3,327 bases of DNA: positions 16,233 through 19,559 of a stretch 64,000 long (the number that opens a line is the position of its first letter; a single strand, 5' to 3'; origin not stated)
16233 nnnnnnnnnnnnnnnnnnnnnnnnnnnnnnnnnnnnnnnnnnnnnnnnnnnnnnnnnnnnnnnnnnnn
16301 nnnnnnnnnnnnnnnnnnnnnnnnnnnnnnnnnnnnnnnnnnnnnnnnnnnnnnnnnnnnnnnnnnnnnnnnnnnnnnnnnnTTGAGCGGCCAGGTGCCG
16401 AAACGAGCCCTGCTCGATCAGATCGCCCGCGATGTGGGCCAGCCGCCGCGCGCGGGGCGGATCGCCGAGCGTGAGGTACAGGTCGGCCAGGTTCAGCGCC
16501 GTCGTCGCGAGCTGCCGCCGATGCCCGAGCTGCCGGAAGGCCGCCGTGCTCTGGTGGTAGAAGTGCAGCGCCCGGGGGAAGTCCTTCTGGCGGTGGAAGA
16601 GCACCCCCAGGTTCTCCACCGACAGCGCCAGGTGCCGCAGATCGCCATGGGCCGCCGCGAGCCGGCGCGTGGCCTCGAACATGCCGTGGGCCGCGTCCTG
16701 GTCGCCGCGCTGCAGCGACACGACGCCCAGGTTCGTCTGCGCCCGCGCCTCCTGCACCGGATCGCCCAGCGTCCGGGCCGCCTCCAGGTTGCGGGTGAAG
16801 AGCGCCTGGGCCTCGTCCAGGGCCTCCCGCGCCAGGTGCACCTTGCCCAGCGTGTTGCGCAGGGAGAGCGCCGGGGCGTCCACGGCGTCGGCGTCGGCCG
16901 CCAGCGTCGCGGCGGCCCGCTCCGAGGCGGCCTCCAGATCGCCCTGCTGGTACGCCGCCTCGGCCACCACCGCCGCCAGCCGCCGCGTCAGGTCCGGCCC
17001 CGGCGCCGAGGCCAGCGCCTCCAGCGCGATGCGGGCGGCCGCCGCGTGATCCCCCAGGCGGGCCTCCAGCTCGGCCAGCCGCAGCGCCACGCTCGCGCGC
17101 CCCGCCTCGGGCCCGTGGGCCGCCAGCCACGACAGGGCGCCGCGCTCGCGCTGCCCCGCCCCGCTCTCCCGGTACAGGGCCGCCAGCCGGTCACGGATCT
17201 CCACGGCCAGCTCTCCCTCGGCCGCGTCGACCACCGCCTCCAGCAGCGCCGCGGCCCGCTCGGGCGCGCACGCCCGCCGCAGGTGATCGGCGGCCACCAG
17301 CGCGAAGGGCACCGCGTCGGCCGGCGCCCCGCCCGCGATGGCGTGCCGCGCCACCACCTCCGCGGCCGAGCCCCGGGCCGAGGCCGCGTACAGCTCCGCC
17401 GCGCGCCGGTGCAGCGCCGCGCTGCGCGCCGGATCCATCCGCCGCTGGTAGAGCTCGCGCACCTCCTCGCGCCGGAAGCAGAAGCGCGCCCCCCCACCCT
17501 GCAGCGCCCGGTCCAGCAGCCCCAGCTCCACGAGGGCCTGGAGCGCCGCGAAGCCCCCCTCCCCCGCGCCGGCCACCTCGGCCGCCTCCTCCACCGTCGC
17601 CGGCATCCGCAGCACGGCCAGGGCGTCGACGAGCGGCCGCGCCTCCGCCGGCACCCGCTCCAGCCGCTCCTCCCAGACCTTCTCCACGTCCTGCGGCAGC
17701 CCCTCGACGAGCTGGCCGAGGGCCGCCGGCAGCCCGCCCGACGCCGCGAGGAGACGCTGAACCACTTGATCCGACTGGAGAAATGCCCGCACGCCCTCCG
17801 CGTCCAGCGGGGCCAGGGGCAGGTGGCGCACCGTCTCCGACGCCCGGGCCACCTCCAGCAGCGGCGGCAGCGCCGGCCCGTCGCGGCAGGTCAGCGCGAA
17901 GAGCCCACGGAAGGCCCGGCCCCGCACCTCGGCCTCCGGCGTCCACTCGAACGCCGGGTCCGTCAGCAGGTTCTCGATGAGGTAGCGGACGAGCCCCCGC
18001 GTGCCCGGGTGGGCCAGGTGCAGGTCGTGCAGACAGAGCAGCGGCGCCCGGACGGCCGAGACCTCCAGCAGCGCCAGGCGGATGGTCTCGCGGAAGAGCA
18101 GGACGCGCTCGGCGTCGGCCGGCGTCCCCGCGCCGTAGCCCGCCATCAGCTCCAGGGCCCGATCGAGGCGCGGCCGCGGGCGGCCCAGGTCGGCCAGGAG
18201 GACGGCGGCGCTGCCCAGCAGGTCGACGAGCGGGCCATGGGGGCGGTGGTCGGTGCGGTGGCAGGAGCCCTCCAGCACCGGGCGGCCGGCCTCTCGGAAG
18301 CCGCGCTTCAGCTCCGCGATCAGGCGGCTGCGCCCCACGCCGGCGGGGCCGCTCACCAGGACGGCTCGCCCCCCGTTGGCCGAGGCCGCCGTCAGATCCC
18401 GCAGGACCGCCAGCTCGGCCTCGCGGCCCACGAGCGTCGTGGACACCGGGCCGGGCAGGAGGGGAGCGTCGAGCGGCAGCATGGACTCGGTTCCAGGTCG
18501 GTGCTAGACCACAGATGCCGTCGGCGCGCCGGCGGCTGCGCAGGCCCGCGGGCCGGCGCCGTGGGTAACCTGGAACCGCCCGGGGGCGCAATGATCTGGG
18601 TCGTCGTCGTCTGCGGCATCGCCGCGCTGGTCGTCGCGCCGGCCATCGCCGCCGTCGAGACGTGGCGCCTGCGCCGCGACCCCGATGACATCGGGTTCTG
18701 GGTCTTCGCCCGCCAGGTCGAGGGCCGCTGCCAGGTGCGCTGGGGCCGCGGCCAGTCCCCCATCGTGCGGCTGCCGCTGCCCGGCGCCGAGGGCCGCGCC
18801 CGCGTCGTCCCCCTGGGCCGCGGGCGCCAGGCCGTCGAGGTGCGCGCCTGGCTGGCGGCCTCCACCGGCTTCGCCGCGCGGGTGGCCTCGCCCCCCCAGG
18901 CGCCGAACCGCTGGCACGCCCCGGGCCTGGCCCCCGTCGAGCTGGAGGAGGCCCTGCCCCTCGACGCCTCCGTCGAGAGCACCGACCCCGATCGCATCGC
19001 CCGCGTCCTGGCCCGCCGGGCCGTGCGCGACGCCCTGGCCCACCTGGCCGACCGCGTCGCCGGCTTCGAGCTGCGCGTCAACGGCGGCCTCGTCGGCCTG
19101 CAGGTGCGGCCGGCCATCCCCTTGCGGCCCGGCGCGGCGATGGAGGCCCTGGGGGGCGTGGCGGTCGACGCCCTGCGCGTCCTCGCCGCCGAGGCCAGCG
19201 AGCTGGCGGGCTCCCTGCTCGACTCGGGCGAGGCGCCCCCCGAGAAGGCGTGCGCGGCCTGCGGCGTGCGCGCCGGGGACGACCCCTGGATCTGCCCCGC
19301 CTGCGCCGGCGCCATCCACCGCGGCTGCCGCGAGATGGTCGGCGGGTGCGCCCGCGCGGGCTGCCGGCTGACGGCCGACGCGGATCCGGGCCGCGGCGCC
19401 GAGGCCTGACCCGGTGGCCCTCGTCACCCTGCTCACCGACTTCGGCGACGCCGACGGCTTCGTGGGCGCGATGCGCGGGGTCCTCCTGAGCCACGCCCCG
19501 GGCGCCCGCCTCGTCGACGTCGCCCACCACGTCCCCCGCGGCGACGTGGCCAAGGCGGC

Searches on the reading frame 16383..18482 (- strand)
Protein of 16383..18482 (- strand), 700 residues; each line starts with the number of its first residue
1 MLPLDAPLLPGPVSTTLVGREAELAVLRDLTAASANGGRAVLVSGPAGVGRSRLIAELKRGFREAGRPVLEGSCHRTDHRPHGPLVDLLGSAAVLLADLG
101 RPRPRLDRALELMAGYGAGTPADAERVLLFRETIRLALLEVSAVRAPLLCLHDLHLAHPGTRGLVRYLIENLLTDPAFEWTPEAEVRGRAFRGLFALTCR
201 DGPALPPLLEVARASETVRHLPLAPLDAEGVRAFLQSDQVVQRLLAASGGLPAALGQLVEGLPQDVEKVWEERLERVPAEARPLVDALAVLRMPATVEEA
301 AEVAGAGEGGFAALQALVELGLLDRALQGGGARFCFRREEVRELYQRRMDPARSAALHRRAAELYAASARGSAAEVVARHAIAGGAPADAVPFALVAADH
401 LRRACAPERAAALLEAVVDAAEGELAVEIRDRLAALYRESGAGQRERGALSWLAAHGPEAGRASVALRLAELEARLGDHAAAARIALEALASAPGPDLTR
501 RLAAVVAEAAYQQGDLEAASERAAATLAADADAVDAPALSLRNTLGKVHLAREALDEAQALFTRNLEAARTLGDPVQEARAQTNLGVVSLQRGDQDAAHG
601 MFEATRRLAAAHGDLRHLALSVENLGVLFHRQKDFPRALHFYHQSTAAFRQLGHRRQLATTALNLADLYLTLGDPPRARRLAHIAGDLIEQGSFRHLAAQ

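Call 57: find_related_loci(query=A4, collection=metagenome_contigs, flank=6000)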
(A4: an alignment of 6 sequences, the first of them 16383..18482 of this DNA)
Query A4 (700 aa) in metagenome_contigs; peptide patterns used: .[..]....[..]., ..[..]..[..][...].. (x = any residue, [..] = any of these).
186 stretches matched a pattern; 29 encode a relative of the query (tblastn E <= 1e-3); 29 distinct loci.
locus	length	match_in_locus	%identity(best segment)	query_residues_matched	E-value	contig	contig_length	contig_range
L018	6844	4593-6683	70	1-700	0e+0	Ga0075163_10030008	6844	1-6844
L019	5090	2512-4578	52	15-700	0e+0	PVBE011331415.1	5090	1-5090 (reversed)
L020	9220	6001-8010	41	38-700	2e-130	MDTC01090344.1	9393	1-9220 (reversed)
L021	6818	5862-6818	52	12-327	3e-78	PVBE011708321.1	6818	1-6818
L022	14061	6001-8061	36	7-690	2e-72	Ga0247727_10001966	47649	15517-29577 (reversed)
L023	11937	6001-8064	34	6-685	5e-60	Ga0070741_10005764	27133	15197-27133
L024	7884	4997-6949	30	19-681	3e-22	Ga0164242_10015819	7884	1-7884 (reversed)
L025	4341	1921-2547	36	463-673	1e-21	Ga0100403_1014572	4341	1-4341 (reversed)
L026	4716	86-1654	30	146-681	2e-20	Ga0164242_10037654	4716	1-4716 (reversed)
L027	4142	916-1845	35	465-689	3e-19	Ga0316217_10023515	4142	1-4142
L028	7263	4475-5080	38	461-673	4e-18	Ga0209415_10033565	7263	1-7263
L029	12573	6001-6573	37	482-673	3e-18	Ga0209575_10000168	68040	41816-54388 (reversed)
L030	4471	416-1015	35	476-673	4e-17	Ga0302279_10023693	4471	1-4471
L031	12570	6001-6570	37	483-673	5e-17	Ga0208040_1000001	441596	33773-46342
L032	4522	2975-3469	35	507-673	4e-17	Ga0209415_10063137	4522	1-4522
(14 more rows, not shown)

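Call 83: search_protein_representatives(protein=window:16383-18482:-)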
Query: 700 residues. Proteins with E-value up to 0.001 (for the whole library): 37562; up to 1e-10: 5673; up to 1e-30: 132. The best 150 are listed.
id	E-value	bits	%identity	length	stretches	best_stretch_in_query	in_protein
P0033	1.2e-160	552.9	50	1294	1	10-699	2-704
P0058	1.9e-156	538.9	50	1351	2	13-693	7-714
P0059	8.3e-154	530.2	50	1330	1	18-699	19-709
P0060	4.8e-139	481.5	40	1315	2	3-698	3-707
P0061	2.0e-123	429.9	40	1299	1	30-698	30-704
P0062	5.2e-89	316.2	34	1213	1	80-699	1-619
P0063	1.1e-84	301.8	37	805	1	13-688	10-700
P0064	1.4e-77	278.4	37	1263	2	15-688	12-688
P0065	6.9e-74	266.2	53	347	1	10-296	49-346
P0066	3.2e-72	260.7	46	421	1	13-375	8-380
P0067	1.1e-71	258.9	35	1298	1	16-693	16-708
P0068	1.1e-69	252.4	39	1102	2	130-686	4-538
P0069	6.7e-66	239.8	35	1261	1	17-688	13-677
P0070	4.1e-63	230.6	37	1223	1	18-690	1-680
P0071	8.5e-63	229.6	39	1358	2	16-692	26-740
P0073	7.3e-61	223.2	30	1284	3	29-695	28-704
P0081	2.8e-56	208.0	29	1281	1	10-685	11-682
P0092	3.4e-51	191.2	30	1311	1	20-683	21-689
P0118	6.9e-41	157.2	32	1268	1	17-690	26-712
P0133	3.0e-37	145.2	29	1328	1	10-692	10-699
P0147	1.3e-34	136.4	30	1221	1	18-695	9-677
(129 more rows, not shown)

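Call 84: search_protein_families(library=pfam, proteins=[P0060, P0073, P0081, P0092, P0118, P0133, P0147], max_evalue=0.00001)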
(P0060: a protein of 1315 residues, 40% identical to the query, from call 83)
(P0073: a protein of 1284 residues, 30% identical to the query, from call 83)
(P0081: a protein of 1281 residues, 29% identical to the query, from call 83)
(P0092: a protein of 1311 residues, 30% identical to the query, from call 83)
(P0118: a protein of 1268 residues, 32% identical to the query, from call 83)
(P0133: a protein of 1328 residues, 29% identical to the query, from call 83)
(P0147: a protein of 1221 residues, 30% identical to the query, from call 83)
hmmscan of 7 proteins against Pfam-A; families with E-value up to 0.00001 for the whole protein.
P0060 (1315 aa): 19 families
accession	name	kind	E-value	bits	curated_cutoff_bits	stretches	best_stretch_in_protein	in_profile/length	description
PF00158.32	Sigma54_activat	-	3.1e-72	242.2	20.2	1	928-1094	1-167/168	Sigma-54 interaction domain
PF13424.12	TPR_12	-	4.2e-27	94.6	30.1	3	588-659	3-76/77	Tetratricopeptide repeat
PF25601.1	AAA_lid_14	-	4.7e-21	74.9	27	1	1100-1170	1-72/87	AAA+ ATPase lid domain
PF14532.12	Sigma54_activ_2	-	2.9e-20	73.3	25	1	929-1099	1-138/138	Sigma-54 interaction domain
PF13191.12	AAA_16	-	7.8e-20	72.5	32.6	1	16-176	2-157/167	AAA ATPase domain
PF17874.7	TPR_MalT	-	1.1e-12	48.4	45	2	712-885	84-250/336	MalT-like TPR region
PF14559.12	TPR_19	-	6.8e-11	42.8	25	0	411-468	2-57/68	Tetratricopeptide repeat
PF00004.35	AAA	-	4.2e-10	40.6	21.2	0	952-1082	1-120/131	ATPase family associated with various cellular activities (AAA)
PF07719.23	TPR_2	-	4.3e-10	39.3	27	0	588-616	1-29/34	Tetratricopeptide repeat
PF07728.20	AAA_5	-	5e-10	40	22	0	952-1070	2-123/139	AAA domain (dynein-related subfamily)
PF00515.34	TPR_1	-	1.2e-08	34.8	27.8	0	588-616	1-29/34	Tetratricopeptide repeat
PF02954.25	HTH_8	-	7.6e-08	32.4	22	1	1264-1293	4-33/42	Bacterial regulatory protein, Fis family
PF13374.12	TPR_10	-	8.8e-08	32.4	27.5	0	588-620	2-34/42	Tetratricopeptide repeat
PF13176.12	TPR_7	-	1e-07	31.9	27.9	0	630-661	1-32/36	Tetratricopeptide repeat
PF13401.12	AAA_22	-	1.6e-07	32.1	27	0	40-81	5-46/130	AAA domain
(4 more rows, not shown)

P0073 (1284 aa): 13 families
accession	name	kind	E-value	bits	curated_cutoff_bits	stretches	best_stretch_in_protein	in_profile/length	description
PF00158.32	Sigma54_activat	-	4.3e-74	248.2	20.2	1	946-1112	1-167/168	Sigma-54 interaction domain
PF13424.12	TPR_12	-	1.7e-29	102.3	30.1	3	590-649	5-66/77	Tetratricopeptide repeat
PF25601.1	AAA_lid_14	-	4.7e-25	87.7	27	1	1119-1198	2-81/87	AAA+ ATPase lid domain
PF13191.12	AAA_16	-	1.4e-21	78.1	32.6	1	12-178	2-161/167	AAA ATPase domain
PF14532.12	Sigma54_activ_2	-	2.1e-20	73.8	25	1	947-1117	1-138/138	Sigma-54 interaction domain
PF07719.23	TPR_2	-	2.9e-15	55.5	27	0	589-617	2-30/34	Tetratricopeptide repeat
PF00515.34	TPR_1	-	4e-13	49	27.8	0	589-617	2-30/34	Tetratricopeptide repeat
PF17874.7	TPR_MalT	-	7.9e-11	42.3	45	1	560-733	13-186/336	MalT-like TPR region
PF13401.12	AAA_22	-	9.6e-11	42.5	27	1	36-188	4-122/130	AAA domain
PF00004.35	AAA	-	4.1e-10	40.6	21.2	1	970-1088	1-110/131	ATPase family associated with various cellular activities (AAA)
PF07728.20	AAA_5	-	7.3e-10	39.4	22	1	970-1089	2-124/139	AAA domain (dynein-related subfamily)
PF02954.25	HTH_8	-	3.7e-08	33.4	22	1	1229-1258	4-33/42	Bacterial regulatory protein, Fis family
PF13374.12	TPR_10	-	2.9e-07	30.7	27.5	0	597-617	11-31/42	Tetratricopeptide repeat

P0081 (1281 aa): 13 families
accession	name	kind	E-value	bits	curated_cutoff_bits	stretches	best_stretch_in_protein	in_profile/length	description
PF00158.32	Sigma54_activat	-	3.4e-58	196.5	20.2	1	925-1092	2-168/168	Sigma-54 interaction domain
PF13191.12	AAA_16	-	4.5e-25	89.5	32.6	1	19-178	3-158/167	AAA ATPase domain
PF25601.1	AAA_lid_14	-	2.8e-23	82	27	1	1097-1170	1-74/87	AAA+ ATPase lid domain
PF14532.12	Sigma54_activ_2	-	2.4e-18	67.1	25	1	939-1096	15-138/138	Sigma-54 interaction domain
PF13424.12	TPR_12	-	1.1e-12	48.4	30.1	1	616-684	3-73/77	Tetratricopeptide repeat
PF07728.20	AAA_5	-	1.7e-09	38.3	22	1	949-1064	2-120/139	AAA domain (dynein-related subfamily)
PF13604.12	AAA_30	-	4e-08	33.7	27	0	937-1043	9-114/191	AAA domain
PF13401.12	AAA_22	-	1.4e-07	32.3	27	0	39-124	4-65/130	AAA domain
PF02954.25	HTH_8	-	2.8e-07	30.6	22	1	1240-1267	6-33/42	Bacterial regulatory protein, Fis family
PF07724.20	AAA_2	-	9e-07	29.5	27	1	949-1068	6-126/166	AAA domain (Cdc48 subfamily)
PF00004.35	AAA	-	2.4e-06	28.5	21.2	0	949-1067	1-110/131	ATPase family associated with various cellular activities (AAA)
PF00515.34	TPR_1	-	5.8e-06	26.3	27.8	0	576-603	1-28/34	Tetratricopeptide repeat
PF07719.23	TPR_2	-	7.5e-06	26.1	27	0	576-603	1-28/34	Tetratricopeptide repeat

P0092 (1311 aa): 20 families
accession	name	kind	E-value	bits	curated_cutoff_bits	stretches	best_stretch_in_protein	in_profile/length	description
PF00158.32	Sigma54_activat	-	9.6e-71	237.3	20.2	1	936-1102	1-167/168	Sigma-54 interaction domain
PF14532.12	Sigma54_activ_2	-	4.8e-24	85.6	25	1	937-1107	1-138/138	Sigma-54 interaction domain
PF13424.12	TPR_12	-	3.5e-23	82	30.1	2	631-699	6-77/77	Tetratricopeptide repeat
PF25601.1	AAA_lid_14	-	1.6e-20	73.1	27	1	1108-1179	1-73/87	AAA+ ATPase lid domain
PF07719.23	TPR_2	-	1.6e-14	53.2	27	0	631-657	5-31/34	Tetratricopeptide repeat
PF17874.7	TPR_MalT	-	2.8e-13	50.3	45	1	588-781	41-237/336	MalT-like TPR region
PF00515.34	TPR_1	-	6.3e-13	48.4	27.8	0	667-699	1-33/34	Tetratricopeptide repeat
PF13191.12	AAA_16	-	3.9e-12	47.4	32.6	1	21-177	5-158/167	AAA ATPase domain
PF13432.12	TPR_16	-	1.3e-10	41.9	32.7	0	553-614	3-58/65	Tetratricopeptide repeat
PF13374.12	TPR_10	-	1.9e-10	40.8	27.5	0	587-619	2-34/42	Tetratricopeptide repeat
PF13181.12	TPR_8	-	7.2e-10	38.7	25.7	0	631-653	5-27/34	Tetratricopeptide repeat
PF07728.20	AAA_5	-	7.7e-10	39.4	22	1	960-1080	2-125/139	AAA domain (dynein-related subfamily)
PF00004.35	AAA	-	2.7e-08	34.8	21.2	0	960-1081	1-111/131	ATPase family associated with various cellular activities (AAA)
PF14559.12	TPR_19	-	4.6e-08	33.7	25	0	445-496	5-54/68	Tetratricopeptide repeat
PF02954.25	HTH_8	-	8.4e-08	32.3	22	1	1262-1290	5-33/42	Bacterial regulatory protein, Fis family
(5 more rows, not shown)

P0118 (1268 aa): 12 families
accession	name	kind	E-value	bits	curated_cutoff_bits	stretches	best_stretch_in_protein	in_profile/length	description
PF00158.32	Sigma54_activat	-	1.4e-70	236.8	20.2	1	924-1090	1-167/168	Sigma-54 interaction domain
PF13191.12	AAA_16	-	1e-23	85.1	32.6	1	27-198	3-159/167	AAA ATPase domain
PF25601.1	AAA_lid_14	-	6.1e-23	80.9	27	1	1096-1168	1-73/87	AAA+ ATPase lid domain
PF14532.12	Sigma54_activ_2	-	8.8e-19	68.5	25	1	926-1095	2-138/138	Sigma-54 interaction domain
PF00004.35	AAA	-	3.1e-10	41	21.2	1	948-1068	1-111/131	ATPase family associated with various cellular activities (AAA)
PF13401.12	AAA_22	-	3.9e-10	40.6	27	1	47-116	4-73/130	AAA domain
PF07728.20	AAA_5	-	7.5e-10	39.4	22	1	948-1067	2-124/139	AAA domain (dynein-related subfamily)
PF13424.12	TPR_12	-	8.5e-09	35.9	30.1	1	603-673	5-77/77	Tetratricopeptide repeat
PF07719.23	TPR_2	-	4.3e-07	30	27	0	643-668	3-28/34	Tetratricopeptide repeat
PF25063.1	ARM_TT21_C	-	1.6e-06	28.6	35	0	566-673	60-161/209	Tetratricopeptide repeat protein 21 C-terminal ARM domain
PF02954.25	HTH_8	-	2.6e-06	27.5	22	0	1216-1248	3-35/42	Bacterial regulatory protein, Fis family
PF25201.1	nSTAND6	-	5.8e-06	26.8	27.7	0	28-97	3-67/148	Novel STAND NTPase 6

P0133 (1328 aa): 12 families
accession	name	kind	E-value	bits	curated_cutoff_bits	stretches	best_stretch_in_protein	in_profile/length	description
PF00158.32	Sigma54_activat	-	4.5e-66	222.1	20.2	1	936-1102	1-167/168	Sigma-54 interaction domain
PF14532.12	Sigma54_activ_2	-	5.6e-20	72.4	25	1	938-1107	2-138/138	Sigma-54 interaction domain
PF25601.1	AAA_lid_14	-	3.4e-17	62.5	27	1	1108-1175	1-71/87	AAA+ ATPase lid domain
PF13424.12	TPR_12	-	3.3e-08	34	30.1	0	509-577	7-76/77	Tetratricopeptide repeat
PF07719.23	TPR_2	-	4.8e-07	29.9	27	0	548-576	3-31/34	Tetratricopeptide repeat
PF07728.20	AAA_5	-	5.3e-07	30.2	22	1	959-1079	1-124/139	AAA domain (dynein-related subfamily)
PF13176.12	TPR_7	-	3.6e-06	27.1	27.9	0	508-535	2-29/36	Tetratricopeptide repeat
PF07724.20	AAA_2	-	5.3e-06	27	27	1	959-1085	5-132/166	AAA domain (Cdc48 subfamily)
PF00004.35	AAA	-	8e-06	26.8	21.2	0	960-1087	1-118/131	ATPase family associated with various cellular activities (AAA)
PF17874.7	TPR_MalT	-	8.3e-06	25.7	45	0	558-851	13-304/336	MalT-like TPR region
PF02954.25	HTH_8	-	8.7e-06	25.8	22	0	1276-1304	5-33/42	Bacterial regulatory protein, Fis family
PF01078.27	Mg_chelatase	-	8.7e-06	25.7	20.3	0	1015-1077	93-157/207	Magnesium chelatase, subunit ChlI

P0147 (1221 aa): 15 families
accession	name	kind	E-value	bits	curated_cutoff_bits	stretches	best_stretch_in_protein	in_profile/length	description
PF00158.32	Sigma54_activat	-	1.1e-71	240.4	20.2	1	884-1050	1-167/168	Sigma-54 interaction domain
PF25601.1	AAA_lid_14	-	6.2e-24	84.1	27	1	1056-1126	1-72/87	AAA+ ATPase lid domain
PF13424.12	TPR_12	-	2.4e-21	76.1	30.1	2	560-632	2-76/77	Tetratricopeptide repeat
PF14532.12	Sigma54_activ_2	-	2.3e-18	67.2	25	1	886-1055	2-138/138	Sigma-54 interaction domain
PF13191.12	AAA_16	-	1.4e-17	65.2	32.6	1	9-146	3-158/167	AAA ATPase domain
PF13401.12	AAA_22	-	7.5e-15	55.8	27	1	28-149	4-111/130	AAA domain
PF17874.7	TPR_MalT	-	3.9e-12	46.5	45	1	623-788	144-307/336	MalT-like TPR region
PF07728.20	AAA_5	-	7.9e-12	45.8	22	1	908-1026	2-123/139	AAA domain (dynein-related subfamily)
PF07719.23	TPR_2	-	1.2e-10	41.1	27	0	522-546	2-26/34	Tetratricopeptide repeat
PF00004.35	AAA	-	1.7e-10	41.9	21.2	1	908-1038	1-124/131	ATPase family associated with various cellular activities (AAA)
PF13181.12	TPR_8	-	1.4e-09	37.8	25.7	0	443-473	3-33/34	Tetratricopeptide repeat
PF07724.20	AAA_2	-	1.4e-08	35.4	27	1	906-1033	4-132/166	AAA domain (Cdc48 subfamily)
PF00515.34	TPR_1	-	1.5e-07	31.4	27.8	0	601-629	1-29/34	Tetratricopeptide repeat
PF02954.25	HTH_8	-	1.6e-07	31.4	22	1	1163-1200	4-41/42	Bacterial regulatory protein, Fis family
PF13176.12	TPR_7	-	1.7e-07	31.2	27.9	0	604-628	2-26/36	Tetratricopeptide repeat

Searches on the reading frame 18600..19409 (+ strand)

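Call 5: search_protein_families(library=pfam, proteins=[window:18600-19409:+], max_evalue=0.01)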
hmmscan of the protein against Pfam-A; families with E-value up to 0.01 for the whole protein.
window:18600-19409:+ (269 aa): 1 family
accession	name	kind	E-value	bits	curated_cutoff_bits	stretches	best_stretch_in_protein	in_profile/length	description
PF14446.12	Prok-RING_1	-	0.00037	20.8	29.1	1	216-252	5-43/54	Prokaryotic RING finger family 1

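Call 108: search_protein_families(library=padloc, proteins=[window:18600-19409:+], max_evalue=0.001)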
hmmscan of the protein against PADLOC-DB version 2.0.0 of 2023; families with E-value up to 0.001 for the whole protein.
window:18600-19409:+ (269 aa): 0 families
